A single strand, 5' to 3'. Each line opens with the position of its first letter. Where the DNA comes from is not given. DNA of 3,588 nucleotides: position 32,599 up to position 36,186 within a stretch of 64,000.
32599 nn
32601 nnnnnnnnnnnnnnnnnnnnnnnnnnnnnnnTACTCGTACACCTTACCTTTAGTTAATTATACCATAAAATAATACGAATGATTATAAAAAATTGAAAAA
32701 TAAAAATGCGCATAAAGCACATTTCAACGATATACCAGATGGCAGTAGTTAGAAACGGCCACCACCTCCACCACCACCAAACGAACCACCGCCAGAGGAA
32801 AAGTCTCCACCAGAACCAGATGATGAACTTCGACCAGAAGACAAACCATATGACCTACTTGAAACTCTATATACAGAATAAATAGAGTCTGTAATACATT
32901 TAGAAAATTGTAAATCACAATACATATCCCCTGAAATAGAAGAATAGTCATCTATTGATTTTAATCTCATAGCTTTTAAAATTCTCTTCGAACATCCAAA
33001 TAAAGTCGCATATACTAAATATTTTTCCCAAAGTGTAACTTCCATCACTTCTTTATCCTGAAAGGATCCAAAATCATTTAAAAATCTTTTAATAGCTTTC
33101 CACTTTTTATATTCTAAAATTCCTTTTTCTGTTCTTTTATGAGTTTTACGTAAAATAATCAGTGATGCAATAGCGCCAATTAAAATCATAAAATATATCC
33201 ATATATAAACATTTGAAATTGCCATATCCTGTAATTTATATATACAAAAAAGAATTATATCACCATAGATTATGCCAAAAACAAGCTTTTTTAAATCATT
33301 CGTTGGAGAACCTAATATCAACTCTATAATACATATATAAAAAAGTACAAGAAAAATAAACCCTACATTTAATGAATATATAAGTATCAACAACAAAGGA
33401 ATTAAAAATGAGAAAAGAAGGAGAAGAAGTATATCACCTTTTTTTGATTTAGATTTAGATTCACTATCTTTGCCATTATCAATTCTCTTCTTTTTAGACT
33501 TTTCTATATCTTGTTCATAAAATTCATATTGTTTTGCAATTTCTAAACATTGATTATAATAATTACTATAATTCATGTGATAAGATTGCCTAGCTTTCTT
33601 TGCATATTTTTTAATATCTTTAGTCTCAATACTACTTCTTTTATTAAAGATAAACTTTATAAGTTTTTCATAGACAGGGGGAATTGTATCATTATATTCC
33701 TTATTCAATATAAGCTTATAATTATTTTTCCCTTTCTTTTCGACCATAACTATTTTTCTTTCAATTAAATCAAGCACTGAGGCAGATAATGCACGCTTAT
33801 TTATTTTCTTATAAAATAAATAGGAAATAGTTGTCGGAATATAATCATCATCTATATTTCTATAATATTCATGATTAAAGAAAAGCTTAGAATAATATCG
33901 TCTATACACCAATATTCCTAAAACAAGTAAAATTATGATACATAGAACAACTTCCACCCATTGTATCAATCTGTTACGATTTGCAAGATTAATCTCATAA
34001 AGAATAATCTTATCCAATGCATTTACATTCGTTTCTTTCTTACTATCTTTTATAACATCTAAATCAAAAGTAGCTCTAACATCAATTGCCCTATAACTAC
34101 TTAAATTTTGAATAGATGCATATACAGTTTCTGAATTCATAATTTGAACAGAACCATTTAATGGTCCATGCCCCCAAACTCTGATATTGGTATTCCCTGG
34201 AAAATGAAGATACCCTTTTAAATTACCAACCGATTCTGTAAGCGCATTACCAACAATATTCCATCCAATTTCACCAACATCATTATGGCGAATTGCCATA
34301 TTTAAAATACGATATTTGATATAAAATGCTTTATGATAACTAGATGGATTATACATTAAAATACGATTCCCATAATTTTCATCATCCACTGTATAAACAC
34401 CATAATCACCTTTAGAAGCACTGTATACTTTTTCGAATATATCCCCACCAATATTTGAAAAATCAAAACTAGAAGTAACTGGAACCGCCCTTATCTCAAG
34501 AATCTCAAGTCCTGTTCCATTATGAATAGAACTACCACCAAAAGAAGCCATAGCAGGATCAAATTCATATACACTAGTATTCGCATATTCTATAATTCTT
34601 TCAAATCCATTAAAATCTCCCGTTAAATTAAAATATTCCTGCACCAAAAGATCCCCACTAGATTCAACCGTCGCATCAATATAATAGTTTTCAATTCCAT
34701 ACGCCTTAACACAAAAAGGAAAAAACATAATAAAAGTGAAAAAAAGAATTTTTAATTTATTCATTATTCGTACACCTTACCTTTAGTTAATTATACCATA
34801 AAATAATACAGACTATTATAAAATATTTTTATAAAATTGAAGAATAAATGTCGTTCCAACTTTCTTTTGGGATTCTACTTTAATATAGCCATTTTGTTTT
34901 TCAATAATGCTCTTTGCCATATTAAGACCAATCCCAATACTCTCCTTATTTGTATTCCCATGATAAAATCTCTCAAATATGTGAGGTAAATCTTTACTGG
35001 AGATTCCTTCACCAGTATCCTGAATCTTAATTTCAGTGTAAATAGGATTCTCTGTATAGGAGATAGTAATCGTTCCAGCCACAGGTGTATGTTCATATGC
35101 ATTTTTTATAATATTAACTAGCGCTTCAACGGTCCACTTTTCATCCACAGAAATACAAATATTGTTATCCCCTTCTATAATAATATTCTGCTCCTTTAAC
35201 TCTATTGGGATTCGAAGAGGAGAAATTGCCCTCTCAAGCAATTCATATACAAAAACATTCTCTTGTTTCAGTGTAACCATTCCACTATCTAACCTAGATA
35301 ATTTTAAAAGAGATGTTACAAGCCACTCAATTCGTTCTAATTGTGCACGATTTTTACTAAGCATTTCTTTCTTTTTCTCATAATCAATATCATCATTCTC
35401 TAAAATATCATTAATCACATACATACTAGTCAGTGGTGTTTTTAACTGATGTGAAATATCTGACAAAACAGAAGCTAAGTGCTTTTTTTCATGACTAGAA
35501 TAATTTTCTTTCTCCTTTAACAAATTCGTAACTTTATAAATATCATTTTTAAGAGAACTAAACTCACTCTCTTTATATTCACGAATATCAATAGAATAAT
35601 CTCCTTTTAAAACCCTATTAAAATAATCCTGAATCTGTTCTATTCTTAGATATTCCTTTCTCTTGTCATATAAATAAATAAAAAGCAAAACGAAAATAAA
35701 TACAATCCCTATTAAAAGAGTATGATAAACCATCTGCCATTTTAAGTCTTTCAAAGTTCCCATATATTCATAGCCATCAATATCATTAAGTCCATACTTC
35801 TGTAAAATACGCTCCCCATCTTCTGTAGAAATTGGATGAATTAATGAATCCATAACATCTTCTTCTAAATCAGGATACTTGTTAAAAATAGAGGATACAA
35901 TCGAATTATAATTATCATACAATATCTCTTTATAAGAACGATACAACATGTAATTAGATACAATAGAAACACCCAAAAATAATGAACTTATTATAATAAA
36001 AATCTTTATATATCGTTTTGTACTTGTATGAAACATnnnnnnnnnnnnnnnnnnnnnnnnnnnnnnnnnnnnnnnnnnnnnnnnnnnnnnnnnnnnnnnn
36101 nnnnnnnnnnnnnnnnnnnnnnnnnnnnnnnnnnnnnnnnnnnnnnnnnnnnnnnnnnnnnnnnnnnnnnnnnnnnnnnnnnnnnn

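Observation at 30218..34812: Recent tandem duplication of a DUF2207 surface/membrane protein gene with an 808-bp identical 5' module and divergent middle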

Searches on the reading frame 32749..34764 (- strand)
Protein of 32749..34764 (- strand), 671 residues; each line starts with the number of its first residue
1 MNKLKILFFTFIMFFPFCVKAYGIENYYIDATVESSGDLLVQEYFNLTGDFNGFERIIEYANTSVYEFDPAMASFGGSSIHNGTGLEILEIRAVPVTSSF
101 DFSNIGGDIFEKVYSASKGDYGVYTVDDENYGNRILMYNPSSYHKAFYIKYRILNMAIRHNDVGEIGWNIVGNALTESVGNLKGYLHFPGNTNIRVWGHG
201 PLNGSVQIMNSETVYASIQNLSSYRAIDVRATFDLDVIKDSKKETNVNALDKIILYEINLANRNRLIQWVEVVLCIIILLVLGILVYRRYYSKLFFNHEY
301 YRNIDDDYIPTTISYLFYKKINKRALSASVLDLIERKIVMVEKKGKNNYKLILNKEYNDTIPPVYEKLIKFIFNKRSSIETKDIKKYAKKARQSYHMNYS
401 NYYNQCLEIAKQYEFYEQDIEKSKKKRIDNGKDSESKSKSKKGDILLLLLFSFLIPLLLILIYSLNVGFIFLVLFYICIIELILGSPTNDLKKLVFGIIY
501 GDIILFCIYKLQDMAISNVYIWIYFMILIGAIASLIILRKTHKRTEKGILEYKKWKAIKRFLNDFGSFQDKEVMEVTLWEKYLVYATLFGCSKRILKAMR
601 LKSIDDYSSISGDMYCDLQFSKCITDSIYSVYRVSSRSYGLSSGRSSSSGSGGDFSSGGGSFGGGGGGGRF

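Call 4: search_protein_families(library=pfam, proteins=[window:32749-34764:-], max_evalue=0.01)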
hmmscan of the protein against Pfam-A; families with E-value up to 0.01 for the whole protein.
window:32749-34764:- (671 aa): 2 families
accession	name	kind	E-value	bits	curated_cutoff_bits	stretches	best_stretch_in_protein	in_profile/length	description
PF20990.2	DUF2207_C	-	5.5e-37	128.2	33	1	298-599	2-247/247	Predicted membrane protein (DUF2207) C-terminal domain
PF09972.14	DUF2207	-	5e-17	63.1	24.4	1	24-233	2-172/172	Predicted membrane protein (DUF2207) N-terminal domain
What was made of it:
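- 34006..34809 (-): 5' module, HK-proximal copy (R_B): 45-nt leader plus codons 1-253 of gene B (signal peptide and the whole extracytoplasmic DUF2207 N-domain). Pfam PF09972 covers aa 24-233 (call 4).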

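Call 9: find_encoding_contigs(protein=window:32749-34764:-, flank=10000, max_places=8)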
Protein window:32749-34764:- (671 aa): 3 contigs read that carry it; 1 place shown.
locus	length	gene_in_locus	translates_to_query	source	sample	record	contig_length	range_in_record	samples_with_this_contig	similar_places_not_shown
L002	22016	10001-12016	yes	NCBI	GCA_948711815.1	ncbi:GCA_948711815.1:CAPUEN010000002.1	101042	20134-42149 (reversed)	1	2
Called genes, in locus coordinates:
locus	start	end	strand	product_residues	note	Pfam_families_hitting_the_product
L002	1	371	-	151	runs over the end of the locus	PF06998:DUF1307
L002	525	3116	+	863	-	PF02739:5_3_exonuc_N, PF01367:5_3_exonuc, PF22619:DNA_polI_exo1, PF00476:DNA_pol_A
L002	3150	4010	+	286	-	PF01545:Cation_efflux, PF16916:ZT_dimer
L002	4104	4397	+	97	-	PF06949:DUF1292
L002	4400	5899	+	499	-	-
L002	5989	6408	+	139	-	PF01957:NfeD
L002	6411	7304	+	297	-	PF01145:Band_7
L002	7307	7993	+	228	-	PF02517:Rce1-like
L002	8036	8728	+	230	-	PF00072:Response_reg, PF00486:Trans_reg_C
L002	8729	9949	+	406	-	PF00512:HisKA, PF02518:HATPase_c, PF13589:HATPase_c_3 (weak)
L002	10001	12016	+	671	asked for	PF09972:DUF2207, PF20990:DUF2207_C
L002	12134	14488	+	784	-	PF09972:DUF2207, PF20990:DUF2207_C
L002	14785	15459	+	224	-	PF03457:HA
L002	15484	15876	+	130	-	PF04266:ASCH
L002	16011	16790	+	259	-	-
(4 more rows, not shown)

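Call 51: predict_structure(alignment_id=A2)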
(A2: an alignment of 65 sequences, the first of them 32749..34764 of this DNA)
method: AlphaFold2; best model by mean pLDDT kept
length: 671 residues; sequences in the alignment: 65
mean_pLDDT: 83.8   pTM: 0.71
mean pLDDT of the five models: 83.8, 82.4, 81.5, 81.5, 81.3
residues with pLDDT >= 90: 366; 70-90: 175; 50-70: 93; < 50: 37
segments of 3 or more residues with pLDDT < 50: 465-467, 606-615, 637-652
pLDDT, mean of each block of 10 residues (from residue 1): 65 58 93 98 96 96 93 95 97 96 95 95 96 97 97 98 96 94 97 94 91 95 93 98 96 93 81 88 90 84 87 95 91 91 86 87 92 91 87 88 94 93 84 54 66 56 51 68 75 88 88 73 92 93 93 94 81 64 92 80 49 52 69 51 25 57 82 93
secondary structure, 60 per line:
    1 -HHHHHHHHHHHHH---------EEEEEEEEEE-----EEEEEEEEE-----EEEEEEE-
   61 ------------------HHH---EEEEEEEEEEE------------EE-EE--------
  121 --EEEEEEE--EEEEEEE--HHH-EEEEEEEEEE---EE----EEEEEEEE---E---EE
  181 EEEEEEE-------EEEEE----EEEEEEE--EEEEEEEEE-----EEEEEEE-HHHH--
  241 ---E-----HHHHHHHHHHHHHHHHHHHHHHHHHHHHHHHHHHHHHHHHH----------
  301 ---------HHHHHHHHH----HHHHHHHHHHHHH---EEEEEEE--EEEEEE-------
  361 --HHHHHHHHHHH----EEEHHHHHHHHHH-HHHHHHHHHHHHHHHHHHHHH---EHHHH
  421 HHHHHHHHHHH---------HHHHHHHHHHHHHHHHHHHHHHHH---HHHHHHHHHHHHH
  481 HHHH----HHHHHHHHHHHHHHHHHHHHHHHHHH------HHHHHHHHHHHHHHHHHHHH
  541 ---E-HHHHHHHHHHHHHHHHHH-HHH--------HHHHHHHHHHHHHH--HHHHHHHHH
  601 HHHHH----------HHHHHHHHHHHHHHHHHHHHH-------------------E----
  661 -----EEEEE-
elements in order: H2-14 E24-33 E39-47 E53-59 E85-95 E123-129 E132-138 E145-154 E164-171 E179-187 E195-199 E204-210 E213-221 E227-233 H235-238 H250-290 H310-318 H323-335 E339-345 E348-353 H363-373 E378-380 H381-390 H392-412 H417-431 H441-464 H468-484 H489-514 H521-540 H546-563 H576-589 H592-605 H616-636 E666-670
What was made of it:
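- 32749..34764 (-): Gene B, 671-aa DUF2207 protein. The N-domain joins TM1 directly. AF2 model pLDDT 83.8 (call 51).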

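Call 59: search_solved_structures(query=A2, max_evalue=1)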
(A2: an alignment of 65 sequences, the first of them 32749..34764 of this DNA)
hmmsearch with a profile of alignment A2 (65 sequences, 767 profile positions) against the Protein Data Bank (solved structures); distinct sequences matched with E-value up to 1: 44.
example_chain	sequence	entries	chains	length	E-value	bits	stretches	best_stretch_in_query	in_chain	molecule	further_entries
9dbd_A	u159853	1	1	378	2.7e-05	26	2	719-765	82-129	Tet4 Variant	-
9dbf_A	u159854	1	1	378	3.8e-05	25.5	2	719-765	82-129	Tet4 Variant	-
2l6h_A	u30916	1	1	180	0.0043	18.7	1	691-765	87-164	Focal adhesion kinase 1, linker, Paxillin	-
9u9h_B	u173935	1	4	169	0.0081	17.8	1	548-630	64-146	Mature 21 kDa protein OPG144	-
8frt_A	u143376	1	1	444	0.017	16.7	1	733-763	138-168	Unique short US11 glycoprotein, Beta-2-microglobulin, MHC class I HLA-A fusion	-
2qri_A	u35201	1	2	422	0.021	16.5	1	735-763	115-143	H-2 class I histocompatibility antigen K-B alpha chain, Beta-2 microglobulin, ovalbumin-de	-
2qrs_A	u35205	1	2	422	0.021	16.5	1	735-763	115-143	H-2 class I histocompatibility antigen K-B alpha chain, Beta-2 microglobulin, ovalbumin-de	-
2qrt_A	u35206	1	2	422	0.021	16.5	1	735-763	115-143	H-2 class I histocompatibility antigen K-B alpha chain, Beta-2 microglobulin, ovalbumin-de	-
5oqf_A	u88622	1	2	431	0.021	16.4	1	735-763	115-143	Beta-2-microglobulin,H-2 class I histocompatibility antigen, K-B alpha chain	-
5oqg_A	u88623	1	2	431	0.021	16.4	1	735-763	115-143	Beta-2-microglobulin,H-2 class I histocompatibility antigen, K-B alpha chain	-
5oqh_A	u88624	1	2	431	0.021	16.4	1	735-763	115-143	Beta-2-microglobulin,H-2 class I histocompatibility antigen, K-B alpha chain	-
5oqi_A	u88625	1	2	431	0.021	16.4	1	735-763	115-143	Beta-2-microglobulin,H-2 class I histocompatibility antigen, K-B alpha chain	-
3nwm_A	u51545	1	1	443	0.022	16.4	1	735-763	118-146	Peptide/beta-2microglobulin/MHC class I H-2Kd chimeric protein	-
6mp0_A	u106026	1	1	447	0.022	16.3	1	735-763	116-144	TRP1-M9 peptide, Beta-2-microglobulin,H-2 class I histocompatibility antigen, D-B alpha ch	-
6mp1_A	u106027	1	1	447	0.022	16.3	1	735-763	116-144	TRP1-K8 peptide, Beta-2-microglobulin,H-2 class I histocompatibility antigen, D-B alpha ch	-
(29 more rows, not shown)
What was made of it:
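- Tried and rejected: Sequence search of the PDB (call 59).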

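Call 60: search_protein_families(library=ncbifam, proteins=[window:32749-34764:-], max_evalue=0.001)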
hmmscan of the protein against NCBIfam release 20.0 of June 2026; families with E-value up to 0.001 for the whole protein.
window:32749-34764:- (671 aa): 0 families

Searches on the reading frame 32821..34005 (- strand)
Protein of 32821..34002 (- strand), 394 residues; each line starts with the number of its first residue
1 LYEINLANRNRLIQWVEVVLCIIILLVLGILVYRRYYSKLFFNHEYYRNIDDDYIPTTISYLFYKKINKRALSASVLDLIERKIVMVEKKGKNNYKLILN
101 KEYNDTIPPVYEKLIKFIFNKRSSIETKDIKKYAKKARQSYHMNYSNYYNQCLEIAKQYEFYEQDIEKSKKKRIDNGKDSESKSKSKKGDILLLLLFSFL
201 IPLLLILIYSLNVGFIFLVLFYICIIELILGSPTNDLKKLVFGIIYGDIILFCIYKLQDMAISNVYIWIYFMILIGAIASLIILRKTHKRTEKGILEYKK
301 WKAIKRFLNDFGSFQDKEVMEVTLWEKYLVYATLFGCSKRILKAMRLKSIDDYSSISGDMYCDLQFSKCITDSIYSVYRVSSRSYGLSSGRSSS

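Call 22: find_homologous_proteins(query=window:32821-34002:-, max_evalue=1e-10)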
Query seq(394 aa) (394 aa): 21 proteins with E <= 1e-10 among 8000 candidates.
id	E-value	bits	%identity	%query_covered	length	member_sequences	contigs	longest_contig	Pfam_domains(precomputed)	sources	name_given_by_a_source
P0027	5.8e-251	850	100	100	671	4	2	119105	PF20990.3,PF09972.15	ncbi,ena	-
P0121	3.2e-30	124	29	92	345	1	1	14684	PF20990.3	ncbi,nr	ncbi:MAG: DUF2207 domain-containing protein, partial [Bacilli bacterium]|nr:DUF2207 domain-containin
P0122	2.1e-29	121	30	92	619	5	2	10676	PF20990.3,PF09972.15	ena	-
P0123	2.5e-28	118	30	93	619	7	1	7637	PF20990.3,PF09972.15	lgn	-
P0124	4.0e-28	117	30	97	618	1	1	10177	PF20990.3,PF09972.15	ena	-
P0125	4.1e-28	117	30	97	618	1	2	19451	PF20990.3,PF09972.15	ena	-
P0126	4.5e-28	117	30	97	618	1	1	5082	PF20990.3,PF09972.15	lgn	-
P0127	8.5e-28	116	30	97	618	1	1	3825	PF20990.3,PF09972.15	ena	-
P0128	4.7e-27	113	28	92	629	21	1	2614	PF20990.3,PF09972.15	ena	-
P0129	8.1e-27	113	27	87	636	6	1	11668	PF20990.3,PF09972.15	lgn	-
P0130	8.6e-27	113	27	87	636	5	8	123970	PF20990.3,PF09972.15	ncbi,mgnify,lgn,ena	mgnify:CR=1 FL=1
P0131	9.3e-27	113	27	87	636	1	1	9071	PF20990.3,PF09972.15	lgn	-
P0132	8.0e-26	109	27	86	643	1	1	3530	PF20990.3,PF09972.15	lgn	-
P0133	1.8e-25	108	28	94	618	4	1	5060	PF20990.3,PF09972.15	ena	-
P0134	6.4e-25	106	39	28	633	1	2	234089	PF20990.3,PF09972.15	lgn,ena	-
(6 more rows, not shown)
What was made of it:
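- Tried and rejected: Word-indexed protein search with B's body (call 22).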

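Call 64: search_protein_representatives(protein=window:32845-34005:-)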
Query: 387 residues. Proteins with E-value up to 0.001 (for the whole library): 1907; up to 1e-10: 463; up to 1e-30: 23. The best 150 are listed.
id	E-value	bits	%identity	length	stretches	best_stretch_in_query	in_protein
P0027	1.5e-246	834.1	100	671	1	1-387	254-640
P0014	4.0e-57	210.8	40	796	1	18-379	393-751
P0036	1.8e-52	195.4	37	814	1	15-374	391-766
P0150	1.3e-47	179.5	36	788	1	9-382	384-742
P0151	4.5e-44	167.8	37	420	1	19-358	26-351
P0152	8.2e-44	167.0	37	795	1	12-380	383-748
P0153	1.0e-42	163.4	38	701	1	13-376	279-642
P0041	5.4e-42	161.0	35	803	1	23-384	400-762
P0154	7.3e-37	144.1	34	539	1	24-349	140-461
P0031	8.7e-37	143.8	37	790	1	19-352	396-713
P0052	6.7e-35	137.7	35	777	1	13-378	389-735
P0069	8.6e-35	137.3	34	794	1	12-378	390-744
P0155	2.7e-34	135.6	35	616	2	22-166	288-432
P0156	5.5e-33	131.4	36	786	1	20-377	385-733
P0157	9.2e-32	127.3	40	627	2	262-359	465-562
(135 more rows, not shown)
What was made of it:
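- Tried and rejected: I replaced it with the exhaustive HMMER search (call 64).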

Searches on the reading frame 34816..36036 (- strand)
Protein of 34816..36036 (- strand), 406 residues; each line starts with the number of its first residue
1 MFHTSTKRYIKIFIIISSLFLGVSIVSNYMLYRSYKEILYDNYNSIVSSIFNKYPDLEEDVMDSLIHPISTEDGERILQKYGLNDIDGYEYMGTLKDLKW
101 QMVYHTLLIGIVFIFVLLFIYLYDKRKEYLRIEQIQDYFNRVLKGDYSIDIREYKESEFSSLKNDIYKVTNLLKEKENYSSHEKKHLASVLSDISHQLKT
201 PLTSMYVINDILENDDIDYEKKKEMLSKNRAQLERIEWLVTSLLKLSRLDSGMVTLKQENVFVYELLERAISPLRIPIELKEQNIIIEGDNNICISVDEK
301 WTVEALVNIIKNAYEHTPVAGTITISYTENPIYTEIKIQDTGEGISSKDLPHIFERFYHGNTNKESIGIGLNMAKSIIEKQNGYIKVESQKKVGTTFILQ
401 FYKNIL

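Call 4: search_protein_families(library=pfam, proteins=[window:34816-36036:-], max_evalue=0.01)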
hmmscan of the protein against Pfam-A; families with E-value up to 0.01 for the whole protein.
window:34816-36036:- (406 aa): 4 families
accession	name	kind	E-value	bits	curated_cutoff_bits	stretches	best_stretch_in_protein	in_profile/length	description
PF02518.31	HATPase_c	-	5.4e-20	72.3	26.4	1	298-401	2-107/111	Histidine kinase-, DNA gyrase B-, and HSP90-like ATPase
PF00512.31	HisKA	-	6.1e-11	42.7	26.9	1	190-252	5-66/66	His Kinase A (phospho-acceptor) domain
PF13589.12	HATPase_c_3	-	4.6e-06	27.1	25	1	304-381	5-87/137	Histidine kinase-, DNA gyrase B-, and HSP90-like ATPase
PF13581.12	HATPase_c_2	-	0.00012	22.5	27.4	1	304-380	38-111/127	Histidine kinase-like ATPase domain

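Call 60: search_protein_families(library=ncbifam, proteins=[window:34816-36036:-], max_evalue=0.001)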
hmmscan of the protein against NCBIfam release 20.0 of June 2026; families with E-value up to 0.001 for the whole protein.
window:34816-36036:- (406 aa): 76 families (the best 25 are shown)
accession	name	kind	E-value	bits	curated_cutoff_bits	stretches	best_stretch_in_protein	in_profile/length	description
NF046044.1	PnpS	equivalog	1.4e-42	146.1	400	1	192-401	175-389/390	two-component system histidine kinase PnpS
NF033092.0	HK_WalK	equivalog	1.8e-40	139.1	725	2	192-400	377-591/594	cell wall metabolism sensor histidine kinase WalK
TIGR02966.1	phoR_proteo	equivalog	3.1e-40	138.2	334.2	1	190-401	117-333/333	phosphate regulon sensor histidine kinase PhoR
NF041210.1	his_kin_PieS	equivalog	7.4e-37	127.4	850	1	101-401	167-468/474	two component system sensor histidine kinase PieS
NF008312.0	PRK11100.1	equivalog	1.8e-36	126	356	1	109-400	187-471/477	two-component system sensor histidine kinase CreC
TIGR01386.1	cztS_silS_copS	subfamily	2.9e-34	118.8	292.55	1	187-401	241-456/457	heavy metal sensor histidine kinase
NF041735.1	hist_kin_RppB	equivalog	1.1e-32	113.4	400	1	191-401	220-437/438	two-component system sensor histidine kinase RppB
NF033093.1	HK_VicK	exception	1.4e-30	106.3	680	2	192-399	214-431/448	cell wall metabolism sensor histidine kinase VicK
NF033091.0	HK_VanS_ACDEFG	equivalog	2.6e-30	105.5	400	1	109-393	1-285/293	vancomycin resistance histidine kinase VanS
NF008235.0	PRK11006.1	equivalog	2.6e-29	102.4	390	1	127-403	153-423/431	phosphate regulon sensor histidine kinase PhoR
NF012163.2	BaeS_SmeS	equivalog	2.9e-28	99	500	1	105-390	165-445/457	sensor histidine kinase efflux regulator BaeS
NF040691.1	MtrAB_MtrB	equivalog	1.8e-27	96.5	450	1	100-400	183-489/507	MtrAB system histidine kinase MtrB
NF008468.0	PRK11360.1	equivalog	2.9e-26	92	646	1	191-401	400-606/616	two-component system sensor histidine kinase AtoS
NF052314.1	T9SS_HK_PorY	subfamily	4e-26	92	350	1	102-390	132-408/418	PorY family sensor histidine kinase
NF047874.1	MASE3_PAS_HK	subfamily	2.3e-25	89.4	560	1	164-404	379-626/655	MASE3 domain-containing sensor histidine kinase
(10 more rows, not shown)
